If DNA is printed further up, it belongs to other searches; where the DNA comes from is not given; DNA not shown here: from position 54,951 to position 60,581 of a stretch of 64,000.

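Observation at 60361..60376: G16 homopolymer inside the signal-peptide-coding 5' end of the giant FN3 gene: candidate slipped-strand ON/OFF switch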

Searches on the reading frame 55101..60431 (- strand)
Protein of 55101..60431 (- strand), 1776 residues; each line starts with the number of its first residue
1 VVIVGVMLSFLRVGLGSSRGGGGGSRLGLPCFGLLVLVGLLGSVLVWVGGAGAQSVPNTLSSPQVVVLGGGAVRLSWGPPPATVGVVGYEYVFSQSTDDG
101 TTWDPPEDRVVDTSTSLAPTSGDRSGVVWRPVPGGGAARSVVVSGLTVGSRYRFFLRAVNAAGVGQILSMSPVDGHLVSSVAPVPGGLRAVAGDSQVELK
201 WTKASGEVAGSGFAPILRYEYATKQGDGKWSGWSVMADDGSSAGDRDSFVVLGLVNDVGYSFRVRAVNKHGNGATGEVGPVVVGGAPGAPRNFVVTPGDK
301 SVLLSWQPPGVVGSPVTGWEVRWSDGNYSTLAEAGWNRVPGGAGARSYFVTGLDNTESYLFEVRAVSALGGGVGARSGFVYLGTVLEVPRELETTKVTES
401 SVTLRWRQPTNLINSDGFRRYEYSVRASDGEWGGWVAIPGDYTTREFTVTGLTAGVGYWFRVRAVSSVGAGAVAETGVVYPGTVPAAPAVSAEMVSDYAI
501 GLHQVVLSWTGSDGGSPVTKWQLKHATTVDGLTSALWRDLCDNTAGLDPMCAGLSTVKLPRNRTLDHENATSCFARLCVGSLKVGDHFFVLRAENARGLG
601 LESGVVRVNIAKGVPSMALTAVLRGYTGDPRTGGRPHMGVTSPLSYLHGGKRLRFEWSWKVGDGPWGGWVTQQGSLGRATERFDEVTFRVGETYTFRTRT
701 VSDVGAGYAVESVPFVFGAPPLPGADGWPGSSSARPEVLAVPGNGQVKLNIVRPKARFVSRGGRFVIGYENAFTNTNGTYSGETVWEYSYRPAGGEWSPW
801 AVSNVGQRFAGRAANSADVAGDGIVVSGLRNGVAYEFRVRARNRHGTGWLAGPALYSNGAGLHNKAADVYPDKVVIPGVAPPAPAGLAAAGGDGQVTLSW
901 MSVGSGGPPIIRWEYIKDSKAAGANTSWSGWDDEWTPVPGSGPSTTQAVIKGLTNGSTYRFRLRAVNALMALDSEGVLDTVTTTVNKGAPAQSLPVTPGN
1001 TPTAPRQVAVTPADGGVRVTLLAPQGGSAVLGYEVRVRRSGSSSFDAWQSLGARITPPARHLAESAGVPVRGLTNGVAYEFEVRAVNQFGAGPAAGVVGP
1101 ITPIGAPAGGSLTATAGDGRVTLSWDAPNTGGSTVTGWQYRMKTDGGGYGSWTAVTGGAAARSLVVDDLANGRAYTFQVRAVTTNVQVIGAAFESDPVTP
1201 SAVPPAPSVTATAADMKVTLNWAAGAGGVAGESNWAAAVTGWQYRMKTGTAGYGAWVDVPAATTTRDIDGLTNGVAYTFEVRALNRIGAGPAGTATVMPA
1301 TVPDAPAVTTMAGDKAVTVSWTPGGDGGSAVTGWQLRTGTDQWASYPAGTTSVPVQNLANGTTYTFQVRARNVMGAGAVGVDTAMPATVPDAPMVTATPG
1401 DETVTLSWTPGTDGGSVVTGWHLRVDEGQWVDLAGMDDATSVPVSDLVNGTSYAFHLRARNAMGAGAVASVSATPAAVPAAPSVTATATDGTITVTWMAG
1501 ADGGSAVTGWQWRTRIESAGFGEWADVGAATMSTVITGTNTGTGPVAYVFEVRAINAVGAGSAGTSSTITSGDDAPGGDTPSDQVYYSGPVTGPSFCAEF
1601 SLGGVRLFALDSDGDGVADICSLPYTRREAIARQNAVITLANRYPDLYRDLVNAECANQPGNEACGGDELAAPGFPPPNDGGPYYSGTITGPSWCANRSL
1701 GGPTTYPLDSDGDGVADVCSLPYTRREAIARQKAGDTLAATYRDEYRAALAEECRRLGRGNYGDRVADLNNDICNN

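Call 13: find_homologous_proteins(query=window:55101-60431:-, max_evalue=1e-10)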
Query window:55101-60431:- (1776 aa): 655 proteins with E <= 1e-10 among 8000 candidates; the best 120 are listed.
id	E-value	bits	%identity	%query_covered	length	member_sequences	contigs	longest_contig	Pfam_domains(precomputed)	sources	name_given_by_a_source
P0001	0.0e+0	3878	100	97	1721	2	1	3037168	PF25059.2,PF24489.2,PF00041.28,PF16656.12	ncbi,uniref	ncbi:fibronectin type III domain-containing protein [Candidatus Poriferisocius sp.]|uniref:fibronect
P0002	0.0e+0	3230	84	97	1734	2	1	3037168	PF21605.4,PF25059.2,PF24489.2,PF00041.28,PF16656.12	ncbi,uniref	ncbi:fibronectin type III domain-containing protein [Candidatus Poriferisocius sp.]|uniref:fibronect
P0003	0.0e+0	3162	83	97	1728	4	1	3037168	PF25059.2,PF24489.2,PF00041.28,PF16656.12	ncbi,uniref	ncbi:fibronectin type III domain-containing protein [Candidatus Poriferisocius sp.]|uniref:fibronect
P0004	0.0e+0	3150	81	100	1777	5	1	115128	PF25059.2,PF24489.2,PF00041.28,PF16656.12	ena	-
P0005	0.0e+0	3150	82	97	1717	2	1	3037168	PF25059.2,PF24489.2,PF00041.28,PF16656.12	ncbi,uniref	ncbi:fibronectin type III domain-containing protein [Candidatus Poriferisocius sp.]|uniref:fibronect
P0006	0.0e+0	3130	81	98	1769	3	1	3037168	PF25059.2,PF24489.2,PF00041.28,PF16656.12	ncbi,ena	-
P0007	0.0e+0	3115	82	97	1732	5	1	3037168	PF25059.2,PF24489.2,PF00041.28,PF16656.12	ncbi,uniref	ncbi:fibronectin type III domain-containing protein [Candidatus Poriferisocius sp.]|uniref:fibronect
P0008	0.0e+0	3101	81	97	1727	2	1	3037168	PF25059.2,PF24489.2,PF00041.28,PF16656.12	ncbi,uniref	ncbi:fibronectin type III domain-containing protein [Candidatus Poriferisocius sp.]|uniref:fibronect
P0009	0.0e+0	3061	81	97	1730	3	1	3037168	PF21605.4,PF25059.2,PF24489.2,PF00041.28,PF16656.12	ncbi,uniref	ncbi:fibronectin type III domain-containing protein [Candidatus Poriferisocius sp.]|uniref:fibronect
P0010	0.0e+0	2955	79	97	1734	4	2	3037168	PF21605.4,PF25059.2,PF24489.2,PF00041.28,PF16656.12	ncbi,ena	-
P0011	0.0e+0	2874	77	97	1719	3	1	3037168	PF25059.2,PF24489.2,PF00041.28,PF16656.12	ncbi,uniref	ncbi:fibronectin type III domain-containing protein [Candidatus Poriferisocius sp.]|uniref:fibronect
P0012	0.0e+0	2835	76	97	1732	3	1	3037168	PF21605.4,PF25059.2,PF24489.2,PF00041.28,PF16656.12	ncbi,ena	-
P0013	0.0e+0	2760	74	97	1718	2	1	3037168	PF21605.4,PF25059.2,PF24489.2,PF00041.28,PF16656.12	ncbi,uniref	ncbi:fibronectin type III domain-containing protein [Candidatus Poriferisocius sp.]|uniref:fibronect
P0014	0.0e+0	2727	76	94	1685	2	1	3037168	PF25059.2,PF24489.2,PF00041.28,PF16656.12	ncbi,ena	-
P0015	0.0e+0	2681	72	97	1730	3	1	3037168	PF21605.4,PF25059.2,PF24489.2,PF00041.28,PF10179.16,PF16656.12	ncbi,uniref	ncbi:fibronectin type III domain-containing protein [Candidatus Poriferisocius sp.]|uniref:fibronect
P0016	0.0e+0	2649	71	98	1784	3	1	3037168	PF25059.2,PF24489.2,PF00041.28,PF16656.12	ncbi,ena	-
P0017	0.0e+0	2642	76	90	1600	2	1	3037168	PF25059.2,PF24489.2,PF00041.28,PF16656.12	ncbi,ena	-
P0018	0.0e+0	2573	70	97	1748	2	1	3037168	PF25059.2,PF16893.12,PF24489.2,PF00041.28,PF10179.16,PF16656.12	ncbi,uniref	ncbi:fibronectin type III domain-containing protein [Candidatus Poriferisocius sp.]|uniref:fibronect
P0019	0.0e+0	2457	69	93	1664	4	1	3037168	PF25059.2,PF24489.2,PF00041.28,PF16656.12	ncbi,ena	-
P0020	0.0e+0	2427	70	90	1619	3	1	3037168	PF07495.20,PF25059.2,PF24489.2,PF00041.28,PF16656.12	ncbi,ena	-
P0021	0.0e+0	2410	81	76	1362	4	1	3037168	PF21605.4,PF25059.2,PF24489.2,PF00041.28,PF16656.12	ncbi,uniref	ncbi:fibronectin type III domain-containing protein [Candidatus Poriferisocius sp.]|uniref:fibronect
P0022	0.0e+0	2391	68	93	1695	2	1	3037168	PF25059.2,PF00041.28,PF16656.12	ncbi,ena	-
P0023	0.0e+0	1644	52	96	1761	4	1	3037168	PF25059.2,PF24489.2,PF00041.28,PF16656.12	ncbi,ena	-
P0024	0.0e+0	1403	46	98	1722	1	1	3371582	PF25059.2,PF22433.4,PF24489.2,PF00041.28,PF16656.12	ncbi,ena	-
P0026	0.0e+0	1377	46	98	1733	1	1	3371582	PF07495.20,PF21605.4,PF25059.2,PF22433.4,PF24489.2,PF25814.2,PF00041.28,PF10179.16,PF16656.12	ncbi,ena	-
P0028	0.0e+0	1373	45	98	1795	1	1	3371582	PF28033.1,PF07495.20,PF25059.2,PF24421.2,PF22433.4,PF24489.2,PF25814.2,PF00041.28,PF10179.16,PF16656.12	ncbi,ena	-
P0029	0.0e+0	1360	45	97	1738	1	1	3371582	PF28033.1,PF07495.20,PF25059.2,PF22433.4,PF24489.2,PF00041.28,PF10179.16,PF16656.12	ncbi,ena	-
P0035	0.0e+0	1333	46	98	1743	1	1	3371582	PF07495.20,PF25059.2,PF24421.2,PF22433.4,PF24489.2,PF00041.28,PF10179.16,PF16656.12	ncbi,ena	-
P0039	0.0e+0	1322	45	97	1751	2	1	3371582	PF21454.3,PF25059.2,PF22433.4,PF24489.2,PF00041.28,PF10179.16,PF16656.12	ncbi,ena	-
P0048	0.0e+0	1119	40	86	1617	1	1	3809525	PF21454.3,PF25300.1,PF25059.2,PF24421.2,PF22433.4,PF24489.2,PF25814.2,PF00041.28,PF10179.16,PF16656.12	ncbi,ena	-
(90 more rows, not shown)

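Call 14: search_protein_families(library=pfam, proteins=[window:55101-60431:-], max_evalue=0.01)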
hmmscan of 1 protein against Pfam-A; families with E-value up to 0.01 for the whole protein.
window:55101-60431:- (1776 aa): 6 families
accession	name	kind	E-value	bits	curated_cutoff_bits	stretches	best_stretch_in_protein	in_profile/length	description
PF00041.27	fn3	-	4.4e-93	306.1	25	9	289-372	2-75/84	Fibronectin type III domain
PF25059.1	FN3_DSCAM-DSCAML_C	-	1.8e-29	102.3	39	0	1121-1183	6-66/89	DSCAM/DSCAML C-terminal Fn3-like domain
PF16656.11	Pur_ac_phosph_N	-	4.9e-17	62.7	30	1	892-967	11-82/93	Purple acid Phosphatase, N-terminal domain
PF24489.1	Ig_J_second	-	8.3e-07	29.4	27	0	1445-1476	63-94/105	Tip attachment protein J second Ig-like domain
PF21605.3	CRLF2-like_D2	-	0.00011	22.7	27.3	0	1331-1373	29-72/94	Cytokine receptor-like factor 2-like, D2 domain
PF25814.1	fn3_SORL1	-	0.0053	17.2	27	0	347-371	54-77/90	SORL1-like, fn3 domain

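Call 21: find_encoding_contigs(protein=P0002, flank=3000, max_places=4)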
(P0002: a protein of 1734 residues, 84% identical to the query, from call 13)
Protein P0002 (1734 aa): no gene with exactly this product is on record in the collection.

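Call 22: find_encoding_contigs(protein=P0006, flank=10000, max_places=4)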
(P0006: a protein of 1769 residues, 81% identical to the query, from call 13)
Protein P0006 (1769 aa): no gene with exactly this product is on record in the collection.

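Call 23: find_encoding_contigs(protein=P0004, flank=10000, max_places=6)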
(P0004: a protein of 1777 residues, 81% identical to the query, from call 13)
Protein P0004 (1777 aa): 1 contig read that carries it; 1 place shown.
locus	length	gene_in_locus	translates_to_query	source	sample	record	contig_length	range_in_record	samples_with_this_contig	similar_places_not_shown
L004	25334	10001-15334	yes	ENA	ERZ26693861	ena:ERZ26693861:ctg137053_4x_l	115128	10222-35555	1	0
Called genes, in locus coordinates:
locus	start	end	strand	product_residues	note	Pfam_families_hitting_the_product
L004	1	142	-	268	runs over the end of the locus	PF13338:AbiEi_4 (weak)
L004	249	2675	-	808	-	PF02515:CoA_transf_3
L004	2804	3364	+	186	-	PF01227:GTP_cyclohydroI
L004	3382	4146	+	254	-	PF00809:Pterin_bind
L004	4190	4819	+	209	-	-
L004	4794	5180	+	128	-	PF02152:FolB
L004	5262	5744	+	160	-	PF01288:HPPK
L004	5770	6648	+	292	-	PF02569:Pantoate_ligase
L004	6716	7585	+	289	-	PF02749:QRPTase_N, PF01729:QRPTase_C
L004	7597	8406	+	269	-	PF03309:Pan_kinase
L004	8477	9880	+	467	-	PF01336:tRNA_anti-codon, PF00152:tRNA-synt_2, PF01409:tRNA-synt_2d (faint)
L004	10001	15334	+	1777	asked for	PF16656:Pur_ac_phosph_N (faint), PF24489:Ig_J_second (faint), PF25059:FN3_DSCAM-DSCAML_C (faint), PF00041:fn3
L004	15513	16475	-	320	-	PF00348:polyprenyl_synt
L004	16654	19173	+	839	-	PF02861:Clp_N, PF05621:TniB (weak), PF00004:AAA, PF17871:AAA_lid_9, PF07724:AAA_2, PF00004:AAA, PF07728:AAA_5, PF10431:ClpB_D2-small, +11 more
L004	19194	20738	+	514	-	-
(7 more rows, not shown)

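Call 25: find_encoding_contigs(protein=P0010, flank=10000, max_places=6)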
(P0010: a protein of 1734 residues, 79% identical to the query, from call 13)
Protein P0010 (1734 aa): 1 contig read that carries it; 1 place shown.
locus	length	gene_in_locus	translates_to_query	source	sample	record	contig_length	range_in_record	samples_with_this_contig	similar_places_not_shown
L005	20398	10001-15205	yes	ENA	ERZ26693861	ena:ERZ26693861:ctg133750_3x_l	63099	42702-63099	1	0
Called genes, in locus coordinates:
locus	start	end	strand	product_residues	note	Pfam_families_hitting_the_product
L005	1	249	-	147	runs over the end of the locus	-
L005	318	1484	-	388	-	PF13784:Fic_N, PF02661:Fic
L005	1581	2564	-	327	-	PF05977:MFS_3, PF07690:MFS_1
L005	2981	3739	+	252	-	PF00378:ECH_1, PF16113:ECH_2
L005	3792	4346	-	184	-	PF13302:Acetyltransf_3, PF13420:Acetyltransf_4 (weak)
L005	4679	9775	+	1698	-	PF00270:DEAD, PF00271:Helicase_C, PF00580:UvrD-helicase, PF13245:AAA_19, PF00580:UvrD-helicase, PF13361:UvrD_C (weak), PF13538:UvrD_C_2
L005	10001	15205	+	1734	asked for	PF16656:Pur_ac_phosph_N (faint), PF24489:Ig_J_second (faint), PF25059:FN3_DSCAM-DSCAML_C (faint), PF00041:fn3 (weak), PF21605:CRLF2-like_D2 (faint), PF00041:fn3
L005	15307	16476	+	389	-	PF22691:Thiolase_C_1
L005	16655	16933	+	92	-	PF01796:OB_ChsH2_C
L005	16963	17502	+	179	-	PF00111:Fer2 (weak), PF01799:Fer2_2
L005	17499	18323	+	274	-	PF00941:FAD_binding_5, PF03450:CO_deh_flav_C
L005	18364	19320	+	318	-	PF13191:AAA_16 (weak), PF13401:AAA_22 (weak), PF00004:AAA, PF07726:AAA_3 (faint), PF07728:AAA_5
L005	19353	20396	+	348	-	?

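Call 26: find_encoding_contigs(protein=P0028, flank=10000, max_places=6)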
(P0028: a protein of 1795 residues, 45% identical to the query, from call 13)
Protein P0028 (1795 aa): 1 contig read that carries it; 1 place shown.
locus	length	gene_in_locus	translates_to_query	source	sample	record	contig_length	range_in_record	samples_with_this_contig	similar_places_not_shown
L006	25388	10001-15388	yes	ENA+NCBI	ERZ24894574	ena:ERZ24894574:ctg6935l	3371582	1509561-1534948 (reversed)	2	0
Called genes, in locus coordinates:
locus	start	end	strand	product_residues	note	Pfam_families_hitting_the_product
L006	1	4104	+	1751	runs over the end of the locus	PF00041:fn3, PF16656:Pur_ac_phosph_N (faint), PF21454:MSP1_barrel (faint), PF22433:MtxA_IG-like (faint), PF24489:Ig_J_second (faint), PF25059:FN3_DSCAM-DSCAML_C (faint), PF10179:NDNF (faint), PF00041:fn3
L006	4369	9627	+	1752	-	PF00041:fn3, PF16656:Pur_ac_phosph_N (faint), PF22433:MtxA_IG-like (faint), PF24489:Ig_J_second (faint), PF25059:FN3_DSCAM-DSCAML_C (faint), PF10179:NDNF (faint), PF00041:fn3 (weak), PF00041:fn3, +1 more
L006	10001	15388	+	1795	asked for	PF00041:fn3, PF16656:Pur_ac_phosph_N (faint), PF22433:MtxA_IG-like (faint), PF24489:Ig_J_second (faint), PF25059:FN3_DSCAM-DSCAML_C (faint), PF07495:Y_Y_Y (faint), PF00041:fn3 (weak), PF00041:fn3, +4 more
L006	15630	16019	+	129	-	PF02604:PhdYeFM_antitox (weak)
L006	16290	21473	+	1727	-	PF16656:Pur_ac_phosph_N (faint), PF00041:fn3, PF07495:Y_Y_Y (faint), PF10179:NDNF (faint), PF22433:MtxA_IG-like (faint), PF24421:Ig_J (faint), PF24489:Ig_J_second (faint), PF00041:fn3, +1 more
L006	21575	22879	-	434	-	PF07995:GSDH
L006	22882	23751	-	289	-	PF13622:4HBT_3, PF20789:4HBT_3C, PF02551:Acyl_CoA_thio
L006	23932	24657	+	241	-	PF04138:GtrA_DPMS_TM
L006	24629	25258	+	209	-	PF13578:Methyltransf_24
